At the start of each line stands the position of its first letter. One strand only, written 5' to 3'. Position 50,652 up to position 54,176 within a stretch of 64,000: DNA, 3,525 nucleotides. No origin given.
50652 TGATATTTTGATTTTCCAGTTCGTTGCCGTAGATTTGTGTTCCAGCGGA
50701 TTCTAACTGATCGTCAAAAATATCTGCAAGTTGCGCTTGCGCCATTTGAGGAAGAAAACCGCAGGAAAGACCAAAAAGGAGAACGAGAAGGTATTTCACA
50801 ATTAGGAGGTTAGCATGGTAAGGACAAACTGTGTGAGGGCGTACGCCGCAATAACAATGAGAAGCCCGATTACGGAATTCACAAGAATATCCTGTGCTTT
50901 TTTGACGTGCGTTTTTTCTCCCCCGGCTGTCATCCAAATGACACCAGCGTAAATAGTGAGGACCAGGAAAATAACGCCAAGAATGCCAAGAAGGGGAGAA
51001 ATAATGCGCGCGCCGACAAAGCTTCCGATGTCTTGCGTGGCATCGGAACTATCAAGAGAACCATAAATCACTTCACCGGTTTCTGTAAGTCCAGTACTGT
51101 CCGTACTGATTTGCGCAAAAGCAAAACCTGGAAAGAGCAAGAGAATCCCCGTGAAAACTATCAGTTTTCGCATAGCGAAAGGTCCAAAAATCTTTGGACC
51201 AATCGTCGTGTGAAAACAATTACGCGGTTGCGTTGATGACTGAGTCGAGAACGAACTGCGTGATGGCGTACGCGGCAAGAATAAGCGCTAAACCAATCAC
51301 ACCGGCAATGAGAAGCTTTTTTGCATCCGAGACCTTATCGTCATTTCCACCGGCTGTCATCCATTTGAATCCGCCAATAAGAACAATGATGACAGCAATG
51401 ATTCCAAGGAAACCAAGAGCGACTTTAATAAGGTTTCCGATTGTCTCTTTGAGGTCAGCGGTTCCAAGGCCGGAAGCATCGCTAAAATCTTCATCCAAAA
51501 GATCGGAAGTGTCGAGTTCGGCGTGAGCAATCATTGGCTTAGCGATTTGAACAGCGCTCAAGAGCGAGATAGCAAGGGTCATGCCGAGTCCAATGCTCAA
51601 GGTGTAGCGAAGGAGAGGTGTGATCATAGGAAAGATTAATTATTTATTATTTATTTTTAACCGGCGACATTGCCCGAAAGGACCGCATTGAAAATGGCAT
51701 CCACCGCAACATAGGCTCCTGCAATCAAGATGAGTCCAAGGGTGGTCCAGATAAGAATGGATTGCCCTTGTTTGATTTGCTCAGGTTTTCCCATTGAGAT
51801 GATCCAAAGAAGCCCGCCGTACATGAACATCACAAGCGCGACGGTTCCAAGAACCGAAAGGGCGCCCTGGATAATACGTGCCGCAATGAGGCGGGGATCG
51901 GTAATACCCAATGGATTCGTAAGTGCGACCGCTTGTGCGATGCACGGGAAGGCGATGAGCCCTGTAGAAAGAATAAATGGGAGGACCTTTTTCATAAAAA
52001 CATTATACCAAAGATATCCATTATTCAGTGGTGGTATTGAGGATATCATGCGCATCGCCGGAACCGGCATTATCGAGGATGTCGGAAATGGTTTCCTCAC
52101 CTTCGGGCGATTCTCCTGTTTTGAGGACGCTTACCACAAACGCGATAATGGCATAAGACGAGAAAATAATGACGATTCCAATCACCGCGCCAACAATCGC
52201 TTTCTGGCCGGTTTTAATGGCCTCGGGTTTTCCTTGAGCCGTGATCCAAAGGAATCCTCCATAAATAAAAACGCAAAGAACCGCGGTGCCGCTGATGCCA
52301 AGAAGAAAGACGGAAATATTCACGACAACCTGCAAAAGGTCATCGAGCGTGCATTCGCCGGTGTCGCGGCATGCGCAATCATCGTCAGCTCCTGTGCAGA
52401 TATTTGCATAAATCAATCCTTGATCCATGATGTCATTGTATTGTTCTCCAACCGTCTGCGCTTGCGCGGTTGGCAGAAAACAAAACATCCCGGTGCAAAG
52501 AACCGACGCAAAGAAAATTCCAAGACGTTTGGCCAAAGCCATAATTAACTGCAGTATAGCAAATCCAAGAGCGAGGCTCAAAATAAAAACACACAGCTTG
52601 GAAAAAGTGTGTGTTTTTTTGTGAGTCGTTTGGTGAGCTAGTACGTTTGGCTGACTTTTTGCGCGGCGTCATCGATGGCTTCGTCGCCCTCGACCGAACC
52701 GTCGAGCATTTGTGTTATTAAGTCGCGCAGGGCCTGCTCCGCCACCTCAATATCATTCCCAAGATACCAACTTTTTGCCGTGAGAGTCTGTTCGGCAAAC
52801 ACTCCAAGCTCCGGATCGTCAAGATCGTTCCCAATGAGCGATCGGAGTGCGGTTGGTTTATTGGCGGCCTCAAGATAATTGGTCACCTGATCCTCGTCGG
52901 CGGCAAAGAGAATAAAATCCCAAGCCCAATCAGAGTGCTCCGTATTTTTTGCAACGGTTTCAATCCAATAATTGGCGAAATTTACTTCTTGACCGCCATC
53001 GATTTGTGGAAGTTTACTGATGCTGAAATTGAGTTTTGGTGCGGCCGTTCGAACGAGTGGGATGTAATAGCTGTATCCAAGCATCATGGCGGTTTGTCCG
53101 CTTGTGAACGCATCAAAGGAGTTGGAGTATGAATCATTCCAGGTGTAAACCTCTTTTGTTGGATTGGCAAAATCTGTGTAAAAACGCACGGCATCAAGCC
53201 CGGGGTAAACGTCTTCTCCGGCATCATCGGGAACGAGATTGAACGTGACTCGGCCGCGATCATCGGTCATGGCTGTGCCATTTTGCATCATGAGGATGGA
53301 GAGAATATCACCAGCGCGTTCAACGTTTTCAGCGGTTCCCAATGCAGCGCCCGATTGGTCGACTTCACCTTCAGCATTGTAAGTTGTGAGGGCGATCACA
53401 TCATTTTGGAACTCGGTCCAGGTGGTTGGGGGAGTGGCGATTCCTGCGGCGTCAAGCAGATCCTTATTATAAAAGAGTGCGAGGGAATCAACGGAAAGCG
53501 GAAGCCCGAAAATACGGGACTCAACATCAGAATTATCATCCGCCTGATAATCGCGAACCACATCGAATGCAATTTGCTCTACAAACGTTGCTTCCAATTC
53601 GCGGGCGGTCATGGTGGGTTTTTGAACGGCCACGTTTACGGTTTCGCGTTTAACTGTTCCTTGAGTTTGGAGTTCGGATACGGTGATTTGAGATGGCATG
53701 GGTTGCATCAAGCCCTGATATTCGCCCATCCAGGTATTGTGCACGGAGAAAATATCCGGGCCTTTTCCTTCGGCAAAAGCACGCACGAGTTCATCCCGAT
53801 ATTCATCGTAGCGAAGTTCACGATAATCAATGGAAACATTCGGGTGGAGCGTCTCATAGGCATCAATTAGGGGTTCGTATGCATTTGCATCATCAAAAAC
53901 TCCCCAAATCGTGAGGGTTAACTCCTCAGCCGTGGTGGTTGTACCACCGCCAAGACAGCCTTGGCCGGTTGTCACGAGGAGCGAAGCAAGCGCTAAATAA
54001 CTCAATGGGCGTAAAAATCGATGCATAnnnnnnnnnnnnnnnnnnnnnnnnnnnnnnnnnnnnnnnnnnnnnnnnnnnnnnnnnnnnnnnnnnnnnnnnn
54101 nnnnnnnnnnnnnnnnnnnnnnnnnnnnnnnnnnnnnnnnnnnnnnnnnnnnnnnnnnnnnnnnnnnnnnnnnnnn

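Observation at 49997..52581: Six tandem paralogs of VirB2/TrbC-like (T4SS-pilin-like) small membrane proteins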

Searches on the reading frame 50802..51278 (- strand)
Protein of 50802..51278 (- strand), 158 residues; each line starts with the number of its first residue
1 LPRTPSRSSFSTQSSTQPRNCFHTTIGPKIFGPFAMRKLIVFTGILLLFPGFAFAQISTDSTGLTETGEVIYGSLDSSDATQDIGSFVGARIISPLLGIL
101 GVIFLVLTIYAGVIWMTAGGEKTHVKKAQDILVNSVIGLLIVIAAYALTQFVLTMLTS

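Call 3: search_protein_families(library=pfam, proteins=[window:50802-51278:-], max_evalue=1)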
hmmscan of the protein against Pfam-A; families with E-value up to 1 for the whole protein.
window:50802-51278:- (158 aa): 4 families
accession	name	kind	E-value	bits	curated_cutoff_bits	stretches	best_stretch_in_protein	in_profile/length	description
PF18895.5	T4SS_pilin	-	1.6e-05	25.3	26.6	1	94-152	14-71/71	Type IV secretion system pilin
PF20664.2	DUF6814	-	0.065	13.9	25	1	99-143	7-51/71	Family of unknown function (DUF6814)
PF23910.1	DUF7252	-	0.067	13.5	27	1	102-128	54-80/117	Domain of unknown function (DUF7252)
PF05545.16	FixQ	-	0.6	10.5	29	1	92-116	5-29/49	Cbb3-type cytochrome oxidase component FixQ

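Call 4: search_protein_families(library=ncbifam, proteins=[window:50802-51278:-], max_evalue=1)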
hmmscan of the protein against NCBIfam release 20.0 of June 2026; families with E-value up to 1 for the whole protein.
window:50802-51278:- (158 aa): 3 families
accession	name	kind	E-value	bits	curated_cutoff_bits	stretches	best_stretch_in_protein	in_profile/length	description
NF045849.1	ICE_MMCAP2_0565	equivalog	2.6e-07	30.2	40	1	91-155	15-79/80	Mbov_0395 family pilin-like conjugal transfer protein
NF041745.1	RdrD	equivalog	0.095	12.5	230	1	34-153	29-132/227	antiviral RADAR system accessory protein RdrD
TIGR03943.1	TIGR03943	equivalog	0.54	9.6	88.8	1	81-156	2-77/221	TIGR03943 family putative permease subunit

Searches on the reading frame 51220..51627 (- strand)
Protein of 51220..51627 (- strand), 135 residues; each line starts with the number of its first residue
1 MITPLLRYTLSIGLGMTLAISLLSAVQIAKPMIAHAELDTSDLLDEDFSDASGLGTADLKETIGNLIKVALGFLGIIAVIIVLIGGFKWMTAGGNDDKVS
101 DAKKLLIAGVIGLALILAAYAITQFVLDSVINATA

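Call 3: search_protein_families(library=pfam, proteins=[window:51220-51627:-], max_evalue=1)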
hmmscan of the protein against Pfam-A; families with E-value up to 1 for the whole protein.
window:51220-51627:- (135 aa): 5 families
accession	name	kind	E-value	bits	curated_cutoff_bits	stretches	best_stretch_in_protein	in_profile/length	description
PF18895.5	T4SS_pilin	-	1e-08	35.5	26.6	1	58-126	4-71/71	Type IV secretion system pilin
PF04956.18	TrbC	-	0.00087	19.9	27.9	1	52-124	33-96/98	TrbC/VIRB2 pilin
PF19607.4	DUF6112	-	0.0025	18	25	1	48-109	4-64/88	Family of unknown function (DUF6112)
PF05987.18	DUF898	-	0.016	14.8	28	1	50-127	168-246/336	Bacterial protein of unknown function (DUF898)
PF09679.15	TraQ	-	0.31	11.8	25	1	68-108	37-75/94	Type-F conjugative transfer system pilin chaperone (TraQ)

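Call 4: search_protein_families(library=ncbifam, proteins=[window:51220-51627:-], max_evalue=1)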
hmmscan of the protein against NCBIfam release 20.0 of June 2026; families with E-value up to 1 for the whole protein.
window:51220-51627:- (135 aa): 3 families
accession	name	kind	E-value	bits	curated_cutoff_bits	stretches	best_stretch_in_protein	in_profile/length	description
NF045849.1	ICE_MMCAP2_0565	equivalog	9.9e-09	34.8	40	1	59-129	9-79/80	Mbov_0395 family pilin-like conjugal transfer protein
NF047765.1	LIC_13387_fam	subfamily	0.013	15.2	33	1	64-119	51-106/131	LIC_13387 family protein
NF004929.0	PRK06286.2-2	equivalog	0.17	12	279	1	73-130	10-66/143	putative monovalent cation/H+ antiporter subunit G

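Call 39: search_solved_structures(query=A2, max_evalue=10, show_alignments=3)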
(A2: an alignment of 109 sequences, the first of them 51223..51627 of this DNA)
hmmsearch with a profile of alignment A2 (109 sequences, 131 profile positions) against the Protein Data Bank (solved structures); distinct sequences matched with E-value up to 10: 1.
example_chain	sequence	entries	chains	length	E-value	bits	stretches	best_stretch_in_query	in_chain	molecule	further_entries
9lp2_A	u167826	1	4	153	0.018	18.6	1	85-104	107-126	dAID23.4L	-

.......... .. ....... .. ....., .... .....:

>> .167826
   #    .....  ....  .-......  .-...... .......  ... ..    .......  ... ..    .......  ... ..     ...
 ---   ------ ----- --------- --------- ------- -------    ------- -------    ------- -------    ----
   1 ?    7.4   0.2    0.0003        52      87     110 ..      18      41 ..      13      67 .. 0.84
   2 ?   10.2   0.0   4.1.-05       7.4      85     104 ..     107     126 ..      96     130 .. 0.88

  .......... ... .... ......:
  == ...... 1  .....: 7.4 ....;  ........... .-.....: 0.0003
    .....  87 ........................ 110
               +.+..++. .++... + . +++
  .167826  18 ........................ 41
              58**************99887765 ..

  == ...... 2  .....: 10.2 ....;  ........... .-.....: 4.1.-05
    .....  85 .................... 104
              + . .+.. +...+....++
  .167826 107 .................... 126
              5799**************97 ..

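Call 43: predict_structure(alignment_id=A2)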
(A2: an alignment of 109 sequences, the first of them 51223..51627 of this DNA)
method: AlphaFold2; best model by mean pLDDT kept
length: 135 residues; sequences in the alignment: 109
mean_pLDDT: 77.2   pTM: 0.50
mean pLDDT of the five models: 77.2, 76.8, 75.4, 74.3, 74.3
residues with pLDDT >= 90: 54; 70-90: 34; 50-70: 35; < 50: 12
segments of 3 or more residues with pLDDT < 50: 30-39
pLDDT, mean of each block of 10 residues (from residue 1): 64 72 58 46 56 60 87 95 95 92 95 95 88 74
secondary structure, 60 per line:
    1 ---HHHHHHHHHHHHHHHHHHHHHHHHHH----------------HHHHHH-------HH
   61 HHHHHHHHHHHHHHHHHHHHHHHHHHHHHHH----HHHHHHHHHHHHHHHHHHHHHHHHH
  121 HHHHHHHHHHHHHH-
elements in order: H4-29 H46-51 H59-91 H96-134

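Call 46: fold_search(model_id=the predicted structure, library=pdb)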
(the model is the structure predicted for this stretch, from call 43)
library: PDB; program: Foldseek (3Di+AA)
matches with E <= 10: 443; with E <= 0.001: 0
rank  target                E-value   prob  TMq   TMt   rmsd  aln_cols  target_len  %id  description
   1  1a91_MODEL_1_A        6.0e-01  0.94  0.41  0.64   3.1        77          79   16  SUBUNIT C OF THE F1FO ATP SYNTHASE OF ESCHERICHIA COLI; NMR, 10 STRUCTURES (released 1998-07-01)
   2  1l6t_MODEL_1_A        6.4e-01  0.47  0.29  0.41   5.4        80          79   20  STRUCTURE OF ALA24/ASP61 TO ASP24/ASN61 SUBSTITUTED SUBUNIT C OF ESCHERICHIA COLI ATP SYNTHASE (released 2002-07-24)
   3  5da9_A                9.8e-01  0.96  0.47  0.16   2.4        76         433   18  ATP-gamma-S bound Rad50 from Chaetomium thermophilum in complex with the Rad50-binding domain of Mre11 (released 2016-03-02)
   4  4wwb                  9.8e-01  0.84  0.41  0.49   7.9        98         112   10  High-resolution structure of the Ni-bound form of the Y135F mutant of C. metallidurans CnrXs (released 2015-02-11)
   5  4abm_A                1.0e+00  0.92  0.44  0.69   2.5        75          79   12  Crystal Structure of CHMP4B hairpin (released 2012-05-09)
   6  2y3h_C                1.1e+00  0.84  0.41  0.50   7.5        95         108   10  E63Q mutant of Cupriavidus metallidurans CH34 CnrXs (released 2011-03-30)
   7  2y39                  1.1e+00  0.80  0.41  0.50   8.9       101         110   10  Ni-bound form of Cupriavidus metallidurans CH34 CnrXs (released 2011-03-30)
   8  3mq1_A                1.2e+00  0.38  0.33  0.41   7.9       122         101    8  Crystal Structure of Dust Mite Allergen Der p 5 (released 2010-06-02)
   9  7uq2_D                1.2e+00  0.84  0.41  0.60   3.0        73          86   18  Vs.4 from T4 phage in complex with cGAMP (released 2023-02-08)
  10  3tul_B                1.2e+00  0.51  0.46  0.47  10.2       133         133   16  Crystal structure of N-terminal region of Type III Secretion Major Translocator SipB (residues 82-226) (released 2012-02-15)
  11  3tul_C                1.3e+00  0.18  0.30  0.31  11.2       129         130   19  Crystal structure of N-terminal region of Type III Secretion Major Translocator SipB (residues 82-226) (released 2012-02-15)
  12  2y3h_B                1.4e+00  0.82  0.41  0.50   7.5        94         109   12  E63Q mutant of Cupriavidus metallidurans CH34 CnrXs (released 2011-03-30)
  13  9qgy_G                1.4e+00  0.80  0.41  0.18   3.6        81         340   14  Structure of the YbjP lipoprotein bound to the MacAB-TolC tripartite efflux pump (released 2026-03-25)
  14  6yo0_g1               1.5e+00  0.92  0.48  0.69   2.8        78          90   13  Cryo-EM structure of Tetrahymena thermophila mitochondrial ATP synthase - F1/peripheral stalk (released 2020-09-30)
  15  6hdc_B                1.5e+00  0.80  0.44  0.27   6.4        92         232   17  Crystal structure of the potassium channel MtTMEM175 T38A variant in complex with a Nanobody-MBP fusion protein (released 2019-08-28)
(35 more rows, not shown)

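Call 70: search_protein_families(library=phrogs, proteins=[window:51223-51627:-], max_evalue=0.01)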
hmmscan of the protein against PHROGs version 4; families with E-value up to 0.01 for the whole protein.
window:51223-51627:- (135 aa): 0 families

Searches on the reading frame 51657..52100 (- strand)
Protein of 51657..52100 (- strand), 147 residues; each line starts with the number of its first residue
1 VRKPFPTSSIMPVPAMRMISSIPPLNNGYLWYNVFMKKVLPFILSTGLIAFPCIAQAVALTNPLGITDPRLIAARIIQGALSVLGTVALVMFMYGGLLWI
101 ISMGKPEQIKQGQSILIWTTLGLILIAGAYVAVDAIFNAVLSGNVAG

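Call 3: search_protein_families(library=pfam, proteins=[window:51657-52100:-], max_evalue=1)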
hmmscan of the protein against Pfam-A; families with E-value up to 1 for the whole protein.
window:51657-52100:- (147 aa): 2 families
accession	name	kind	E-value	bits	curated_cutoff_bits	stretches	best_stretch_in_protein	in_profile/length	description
PF18895.5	T4SS_pilin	-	2.9e-06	27.7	26.6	1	73-129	9-64/71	Type IV secretion system pilin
PF05545.16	FixQ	-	0.072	13.5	29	1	76-105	5-34/49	Cbb3-type cytochrome oxidase component FixQ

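Call 4: search_protein_families(library=ncbifam, proteins=[window:51657-52100:-], max_evalue=1)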
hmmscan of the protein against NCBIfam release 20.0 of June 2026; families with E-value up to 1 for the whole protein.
window:51657-52100:- (147 aa): 1 family
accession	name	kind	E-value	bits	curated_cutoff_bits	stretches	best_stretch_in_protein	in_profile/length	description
NF011179.0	PRK14584.1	equivalog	0.17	11.9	180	1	62-141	3-76/153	poly-beta-1,6-N-acetyl-D-glucosamine biosynthesis protein PgaD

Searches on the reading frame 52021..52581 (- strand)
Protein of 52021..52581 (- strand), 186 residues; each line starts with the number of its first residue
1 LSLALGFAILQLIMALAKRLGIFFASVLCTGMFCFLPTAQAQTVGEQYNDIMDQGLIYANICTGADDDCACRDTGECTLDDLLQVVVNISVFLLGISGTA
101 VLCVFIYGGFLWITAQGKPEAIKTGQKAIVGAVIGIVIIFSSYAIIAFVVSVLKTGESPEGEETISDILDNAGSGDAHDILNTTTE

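Call 3: search_protein_families(library=pfam, proteins=[window:52021-52581:-], max_evalue=1)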
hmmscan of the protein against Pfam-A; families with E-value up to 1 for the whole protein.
window:52021-52581:- (186 aa): 6 families
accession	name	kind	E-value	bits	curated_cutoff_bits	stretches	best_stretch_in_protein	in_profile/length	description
PF18895.5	T4SS_pilin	-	6.9e-05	23.3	26.6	1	87-146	10-68/71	Type IV secretion system pilin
PF04956.18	TrbC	-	0.0016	19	27.9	1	82-147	37-96/98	TrbC/VIRB2 pilin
PF04515.18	Choline_transpo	-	0.021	14.5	26.9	1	70-155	230-312/326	Plasma-membrane choline transporter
PF06454.17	THH1_TOM1-3_dom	-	0.051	13.4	25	1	84-152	152-220/273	THH1/TOM1/TOM3 domain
PF19297.4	QcrA_N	-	0.058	13.2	27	1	86-150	55-119/222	QcrA subunit N-terminal region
PF10779.14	XhlA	-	0.11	13.1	34.7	1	121-145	43-67/67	Haemolysin XhlA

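Call 4: search_protein_families(library=ncbifam, proteins=[window:52021-52581:-], max_evalue=1)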
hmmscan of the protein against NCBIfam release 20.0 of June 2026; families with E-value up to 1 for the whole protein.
window:52021-52581:- (186 aa): 3 families
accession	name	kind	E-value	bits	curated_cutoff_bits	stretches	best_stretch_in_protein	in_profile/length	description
NF045849.1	ICE_MMCAP2_0565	equivalog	0.0047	16.6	40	1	93-151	20-78/80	Mbov_0395 family pilin-like conjugal transfer protein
NF009302.0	PRK12659.1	equivalog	0.005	16.7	154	1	12-63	33-83/117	Na+/H+ antiporter subunit C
NF040944.1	MYPE2350_fam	equivalog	0.45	11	50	1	79-141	46-113/128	MYPE2350 family membrane protein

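Call 70: search_protein_families(library=phrogs, proteins=[window:52024-52542:-], max_evalue=0.01)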
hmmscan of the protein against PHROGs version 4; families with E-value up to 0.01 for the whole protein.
window:52024-52542:- (173 aa): 0 families

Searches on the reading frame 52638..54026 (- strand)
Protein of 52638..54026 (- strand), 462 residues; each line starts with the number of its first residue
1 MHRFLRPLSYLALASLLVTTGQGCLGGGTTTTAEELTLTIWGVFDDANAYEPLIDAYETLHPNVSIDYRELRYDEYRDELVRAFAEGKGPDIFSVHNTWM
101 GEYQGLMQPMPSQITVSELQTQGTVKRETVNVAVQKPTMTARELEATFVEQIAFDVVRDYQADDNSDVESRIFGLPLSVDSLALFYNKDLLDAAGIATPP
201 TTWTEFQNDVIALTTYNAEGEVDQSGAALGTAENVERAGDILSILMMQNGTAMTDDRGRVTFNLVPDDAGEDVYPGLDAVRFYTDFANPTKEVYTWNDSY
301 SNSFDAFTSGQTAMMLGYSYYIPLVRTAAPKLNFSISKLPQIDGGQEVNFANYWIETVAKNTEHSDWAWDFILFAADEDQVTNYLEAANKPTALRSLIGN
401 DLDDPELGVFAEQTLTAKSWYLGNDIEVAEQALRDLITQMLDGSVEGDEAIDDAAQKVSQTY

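Call 10: search_protein_families(library=pfam, proteins=[window:52638-54026:-], max_evalue=0.01)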
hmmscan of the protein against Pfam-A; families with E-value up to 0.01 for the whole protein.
window:52638-54026:- (462 aa): 2 families
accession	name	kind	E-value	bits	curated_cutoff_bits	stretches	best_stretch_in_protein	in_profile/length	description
PF01547.30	SBP_bac_1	-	3.1e-27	96.8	26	2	151-380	79-305/307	Bacterial extracellular solute-binding protein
PF13416.11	SBP_bac_8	-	5.1e-22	79.4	27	1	53-392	2-260/279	Bacterial extracellular solute-binding protein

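Call 78: search_protein_families(library=ncbifam, proteins=[window:52638-54026:-], max_evalue=0.001)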
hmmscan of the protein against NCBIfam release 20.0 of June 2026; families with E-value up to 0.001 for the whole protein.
window:52638-54026:- (462 aa): 3 families
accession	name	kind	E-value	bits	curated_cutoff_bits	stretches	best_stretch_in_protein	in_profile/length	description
NF053763.1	ABCarbgalBndGanS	equivalog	1.1e-11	44.1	700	1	165-216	131-182/420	galactooligosaccharide ABC transporter substrate-binding protein GanS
NF007011.0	PRK09474.1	equivalog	1.4e-11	43.8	291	1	164-372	121-306/396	maltose/maltodextrin ABC transporter substrate-binding protein MalE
TIGR03850.1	bind_CPR_0540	equivalog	4.3e-07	28.9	299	1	14-225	14-210/437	carbohydrate ABC transporter substrate-binding protein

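Call 82: find_homologous_proteins(query=window:52638-54026:-, max_evalue=1e-10)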
Query window:52638-54026:- (462 aa): 2854 proteins with E <= 1e-10 among 8000 candidates; the best 120 are listed.
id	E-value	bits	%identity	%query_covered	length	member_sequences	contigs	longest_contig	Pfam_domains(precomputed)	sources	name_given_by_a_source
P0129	0.0e+0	1041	100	100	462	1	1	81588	PF13416.12,PF01547.31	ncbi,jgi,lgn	ncbi:MAG: extracellular solute-binding protein [Patescibacteria group bacterium]|jgi:multiple sugar 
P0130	1.5e-211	721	71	96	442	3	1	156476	PF13416.12,PF01547.31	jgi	-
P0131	3.1e-196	670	63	100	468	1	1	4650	PF13416.12,PF01547.31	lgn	-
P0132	1.1e-193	662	61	100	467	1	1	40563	PF13416.12,PF01547.31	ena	-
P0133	1.3e-193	662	60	100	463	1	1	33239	PF13416.12,PF01547.31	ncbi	-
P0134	7.8e-193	659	59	100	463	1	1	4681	PF13416.12,PF01547.31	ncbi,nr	ncbi:extracellular solute-binding protein [Patescibacteria group bacterium]|nr:extracellular solute-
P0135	1.1e-189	649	60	100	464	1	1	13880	PF01547.31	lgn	-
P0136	1.8e-189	648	61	100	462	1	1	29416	PF13416.12,PF01547.31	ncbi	ncbi:MAG: extracellular solute-binding protein [bacterium]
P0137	2.4e-189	648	62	96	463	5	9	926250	PF13416.12,PF01547.31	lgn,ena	-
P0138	8.9e-189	646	62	99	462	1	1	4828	PF13416.12,PF01547.31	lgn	-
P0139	3.4e-188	644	62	99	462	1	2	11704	PF13416.12,PF01547.31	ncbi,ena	-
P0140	6.3e-188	643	62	100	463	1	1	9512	PF13416.12,PF01547.31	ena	-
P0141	1.5e-187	642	61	99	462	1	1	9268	PF01547.31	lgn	-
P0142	1.6e-187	642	60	96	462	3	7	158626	PF13416.12,PF01547.31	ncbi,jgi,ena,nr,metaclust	ncbi:extracellular solute-binding protein [Candidatus Uhrbacteria bacterium]|jgi:multiple sugar tran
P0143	3.6e-187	641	60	100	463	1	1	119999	PF13416.12,PF01547.31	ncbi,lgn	-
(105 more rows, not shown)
